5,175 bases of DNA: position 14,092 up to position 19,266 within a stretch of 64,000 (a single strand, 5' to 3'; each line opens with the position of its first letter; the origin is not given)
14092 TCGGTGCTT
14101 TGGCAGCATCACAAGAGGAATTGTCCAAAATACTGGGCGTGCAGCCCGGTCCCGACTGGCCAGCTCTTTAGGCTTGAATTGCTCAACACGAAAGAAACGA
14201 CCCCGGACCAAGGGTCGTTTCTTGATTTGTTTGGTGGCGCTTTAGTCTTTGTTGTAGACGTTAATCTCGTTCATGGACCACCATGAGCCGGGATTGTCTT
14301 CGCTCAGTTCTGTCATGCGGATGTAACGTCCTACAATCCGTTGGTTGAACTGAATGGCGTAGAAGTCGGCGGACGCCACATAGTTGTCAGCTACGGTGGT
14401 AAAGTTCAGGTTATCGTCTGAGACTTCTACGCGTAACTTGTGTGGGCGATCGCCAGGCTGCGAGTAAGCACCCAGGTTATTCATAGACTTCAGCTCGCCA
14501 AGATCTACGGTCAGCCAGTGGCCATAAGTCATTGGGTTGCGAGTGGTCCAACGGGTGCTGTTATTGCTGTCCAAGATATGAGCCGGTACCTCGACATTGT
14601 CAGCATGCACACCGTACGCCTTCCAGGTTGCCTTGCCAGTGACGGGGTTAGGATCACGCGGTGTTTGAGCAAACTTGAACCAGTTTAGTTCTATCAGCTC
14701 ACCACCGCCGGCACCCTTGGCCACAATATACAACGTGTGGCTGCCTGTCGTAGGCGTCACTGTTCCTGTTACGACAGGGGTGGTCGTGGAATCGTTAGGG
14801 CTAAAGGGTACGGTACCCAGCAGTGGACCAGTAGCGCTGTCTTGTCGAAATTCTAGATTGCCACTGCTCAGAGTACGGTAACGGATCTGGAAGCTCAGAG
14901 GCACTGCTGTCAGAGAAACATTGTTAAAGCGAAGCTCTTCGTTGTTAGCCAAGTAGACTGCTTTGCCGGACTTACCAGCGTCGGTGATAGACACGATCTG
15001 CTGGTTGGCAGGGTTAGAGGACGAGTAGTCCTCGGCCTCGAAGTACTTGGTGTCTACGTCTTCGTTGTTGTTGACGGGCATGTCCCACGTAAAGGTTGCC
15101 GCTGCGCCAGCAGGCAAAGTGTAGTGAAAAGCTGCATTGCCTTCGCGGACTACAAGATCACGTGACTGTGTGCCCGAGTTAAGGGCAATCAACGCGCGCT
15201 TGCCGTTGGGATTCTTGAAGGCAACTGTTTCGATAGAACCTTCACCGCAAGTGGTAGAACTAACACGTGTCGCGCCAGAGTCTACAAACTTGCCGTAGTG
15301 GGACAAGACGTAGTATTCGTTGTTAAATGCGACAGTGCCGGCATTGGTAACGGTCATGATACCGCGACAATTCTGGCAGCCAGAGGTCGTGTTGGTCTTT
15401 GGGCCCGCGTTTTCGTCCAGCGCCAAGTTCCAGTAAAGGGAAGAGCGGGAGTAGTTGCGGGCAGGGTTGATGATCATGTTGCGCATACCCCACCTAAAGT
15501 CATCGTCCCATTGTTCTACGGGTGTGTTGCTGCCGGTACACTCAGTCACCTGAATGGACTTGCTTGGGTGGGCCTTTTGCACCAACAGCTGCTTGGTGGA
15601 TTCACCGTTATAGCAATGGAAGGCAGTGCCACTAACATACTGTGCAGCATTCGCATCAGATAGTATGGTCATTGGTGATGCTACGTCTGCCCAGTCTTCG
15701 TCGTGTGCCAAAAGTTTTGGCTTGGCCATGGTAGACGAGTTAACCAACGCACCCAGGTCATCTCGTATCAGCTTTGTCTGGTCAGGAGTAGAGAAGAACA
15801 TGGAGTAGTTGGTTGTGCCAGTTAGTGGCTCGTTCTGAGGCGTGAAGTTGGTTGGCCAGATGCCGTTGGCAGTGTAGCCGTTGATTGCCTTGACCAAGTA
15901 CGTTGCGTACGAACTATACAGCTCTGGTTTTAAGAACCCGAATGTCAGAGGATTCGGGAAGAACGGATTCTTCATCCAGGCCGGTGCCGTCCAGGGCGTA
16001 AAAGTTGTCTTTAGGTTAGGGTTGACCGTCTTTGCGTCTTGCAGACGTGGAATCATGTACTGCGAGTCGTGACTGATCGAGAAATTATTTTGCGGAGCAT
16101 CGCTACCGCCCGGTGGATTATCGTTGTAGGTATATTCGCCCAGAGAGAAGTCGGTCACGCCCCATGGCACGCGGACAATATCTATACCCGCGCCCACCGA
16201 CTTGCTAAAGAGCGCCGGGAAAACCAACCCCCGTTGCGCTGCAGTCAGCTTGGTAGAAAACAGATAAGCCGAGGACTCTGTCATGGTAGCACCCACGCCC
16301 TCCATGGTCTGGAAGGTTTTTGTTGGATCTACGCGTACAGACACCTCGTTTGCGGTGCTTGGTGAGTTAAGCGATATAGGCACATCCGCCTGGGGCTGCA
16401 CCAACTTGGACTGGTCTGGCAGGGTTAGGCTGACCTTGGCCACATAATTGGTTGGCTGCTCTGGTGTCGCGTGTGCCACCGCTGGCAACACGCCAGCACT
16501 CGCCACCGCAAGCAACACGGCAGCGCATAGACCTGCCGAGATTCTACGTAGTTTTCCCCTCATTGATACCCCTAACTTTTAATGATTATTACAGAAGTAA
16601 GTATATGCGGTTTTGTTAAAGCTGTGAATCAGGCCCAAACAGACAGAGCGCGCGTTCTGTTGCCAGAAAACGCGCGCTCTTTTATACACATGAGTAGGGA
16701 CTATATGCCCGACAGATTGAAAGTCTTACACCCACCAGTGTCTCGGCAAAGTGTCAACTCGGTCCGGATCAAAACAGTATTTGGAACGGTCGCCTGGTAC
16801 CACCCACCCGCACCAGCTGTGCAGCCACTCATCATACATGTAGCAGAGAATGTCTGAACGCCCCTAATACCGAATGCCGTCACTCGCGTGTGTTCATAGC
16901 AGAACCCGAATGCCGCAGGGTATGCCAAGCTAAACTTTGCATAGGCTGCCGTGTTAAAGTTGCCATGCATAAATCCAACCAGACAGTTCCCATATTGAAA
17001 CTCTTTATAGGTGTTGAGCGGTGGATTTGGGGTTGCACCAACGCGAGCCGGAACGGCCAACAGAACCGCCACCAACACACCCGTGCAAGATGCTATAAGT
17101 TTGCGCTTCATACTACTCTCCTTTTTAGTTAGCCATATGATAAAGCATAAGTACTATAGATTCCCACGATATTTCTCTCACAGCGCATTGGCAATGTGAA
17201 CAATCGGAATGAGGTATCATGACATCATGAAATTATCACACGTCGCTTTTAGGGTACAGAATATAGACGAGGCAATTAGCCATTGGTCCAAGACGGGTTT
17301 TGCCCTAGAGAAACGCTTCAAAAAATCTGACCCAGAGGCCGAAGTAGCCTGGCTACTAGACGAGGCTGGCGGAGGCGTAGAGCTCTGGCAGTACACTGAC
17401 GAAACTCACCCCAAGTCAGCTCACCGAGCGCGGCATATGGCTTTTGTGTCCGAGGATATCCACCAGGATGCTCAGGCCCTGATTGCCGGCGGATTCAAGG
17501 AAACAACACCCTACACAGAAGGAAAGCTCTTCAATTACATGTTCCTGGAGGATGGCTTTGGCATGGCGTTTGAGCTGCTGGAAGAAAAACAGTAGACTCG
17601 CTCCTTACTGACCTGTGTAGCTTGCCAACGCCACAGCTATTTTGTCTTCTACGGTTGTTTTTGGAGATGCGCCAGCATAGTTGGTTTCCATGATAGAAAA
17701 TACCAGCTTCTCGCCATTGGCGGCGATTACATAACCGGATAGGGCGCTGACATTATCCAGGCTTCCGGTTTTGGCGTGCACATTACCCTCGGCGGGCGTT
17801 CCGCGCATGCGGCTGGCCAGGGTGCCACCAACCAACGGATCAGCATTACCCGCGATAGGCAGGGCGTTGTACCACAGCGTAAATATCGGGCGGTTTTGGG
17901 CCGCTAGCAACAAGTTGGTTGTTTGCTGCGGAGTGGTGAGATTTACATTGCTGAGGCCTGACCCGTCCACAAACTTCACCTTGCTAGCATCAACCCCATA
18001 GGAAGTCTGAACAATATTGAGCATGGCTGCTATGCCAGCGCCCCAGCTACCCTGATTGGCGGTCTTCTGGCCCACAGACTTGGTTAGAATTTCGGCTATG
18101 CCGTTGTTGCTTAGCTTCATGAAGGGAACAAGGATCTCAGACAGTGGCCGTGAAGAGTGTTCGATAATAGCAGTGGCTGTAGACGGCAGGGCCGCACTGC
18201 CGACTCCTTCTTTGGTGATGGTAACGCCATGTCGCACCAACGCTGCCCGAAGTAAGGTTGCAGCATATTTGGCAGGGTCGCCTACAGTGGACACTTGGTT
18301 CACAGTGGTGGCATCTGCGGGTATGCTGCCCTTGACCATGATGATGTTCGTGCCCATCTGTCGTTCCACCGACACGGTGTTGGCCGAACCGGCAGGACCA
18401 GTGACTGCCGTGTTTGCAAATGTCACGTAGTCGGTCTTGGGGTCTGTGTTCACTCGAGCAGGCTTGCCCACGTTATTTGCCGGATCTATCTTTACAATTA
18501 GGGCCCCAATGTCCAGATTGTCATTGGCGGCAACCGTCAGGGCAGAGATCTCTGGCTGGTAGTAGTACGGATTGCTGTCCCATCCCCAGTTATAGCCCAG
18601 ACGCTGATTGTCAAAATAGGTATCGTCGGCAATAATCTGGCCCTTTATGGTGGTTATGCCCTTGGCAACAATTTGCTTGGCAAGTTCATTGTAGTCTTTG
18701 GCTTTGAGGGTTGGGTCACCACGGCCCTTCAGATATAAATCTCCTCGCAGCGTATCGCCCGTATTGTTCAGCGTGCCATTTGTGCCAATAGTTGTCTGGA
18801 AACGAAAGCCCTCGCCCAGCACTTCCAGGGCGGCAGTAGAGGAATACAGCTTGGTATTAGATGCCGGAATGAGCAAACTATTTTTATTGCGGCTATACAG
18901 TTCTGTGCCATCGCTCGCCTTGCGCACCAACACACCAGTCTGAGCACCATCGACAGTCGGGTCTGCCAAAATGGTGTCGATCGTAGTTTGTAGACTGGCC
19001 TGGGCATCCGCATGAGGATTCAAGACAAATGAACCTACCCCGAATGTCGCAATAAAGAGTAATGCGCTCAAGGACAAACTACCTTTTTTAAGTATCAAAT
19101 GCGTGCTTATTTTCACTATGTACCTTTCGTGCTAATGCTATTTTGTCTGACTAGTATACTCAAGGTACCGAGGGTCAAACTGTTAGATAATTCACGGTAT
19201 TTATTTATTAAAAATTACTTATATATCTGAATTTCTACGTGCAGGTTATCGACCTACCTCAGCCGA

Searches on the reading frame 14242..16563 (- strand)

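Call 17: search_protein_families(library=pfam, proteins=[window:14242-16563:-], max_evalue=0.00001)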
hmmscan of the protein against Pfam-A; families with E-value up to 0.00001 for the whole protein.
window:14242-16563:- (773 aa): 6 families
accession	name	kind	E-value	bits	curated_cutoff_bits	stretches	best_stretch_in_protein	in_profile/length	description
PF02055.22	Glyco_hydro_30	-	5.2e-37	128.1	23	1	88-427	2-348/348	Glycosyl hydrolase family 30 TIM-barrel domain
PF03422.21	CBM_6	-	3.4e-16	60.1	28.9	1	509-632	1-124/125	Carbohydrate binding module (family 6)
PF00754.31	F5_F8_type_C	-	3.6e-16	59.9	28.2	1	659-767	13-127/127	F5/8 type C domain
PF17189.10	Glyco_hydro_30C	-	1.1e-15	57.9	22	1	430-491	1-65/65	Glycosyl hydrolase family 30 beta sandwich domain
PF22633.2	F5_F8_type_C_2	-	1.4e-12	48.5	27.8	1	663-750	2-91/91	NedA-like, galactose-binding domain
PF02057.21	Glyco_hydro_59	-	1.5e-06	28.2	27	1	89-346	3-224/294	Glycosyl hydrolase family 59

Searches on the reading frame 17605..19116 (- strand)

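Call 17: search_protein_families(library=pfam, proteins=[window:17605-19116:-], max_evalue=0.00001)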
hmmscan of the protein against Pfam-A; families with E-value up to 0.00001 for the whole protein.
window:17605-19116:- (503 aa): 1 family
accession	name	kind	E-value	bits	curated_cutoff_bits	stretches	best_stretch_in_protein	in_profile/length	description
PF02113.21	Peptidase_S13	-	1.7e-121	406.5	22.8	1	42-498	1-442/444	D-Ala-D-Ala carboxypeptidase 3 (S13) family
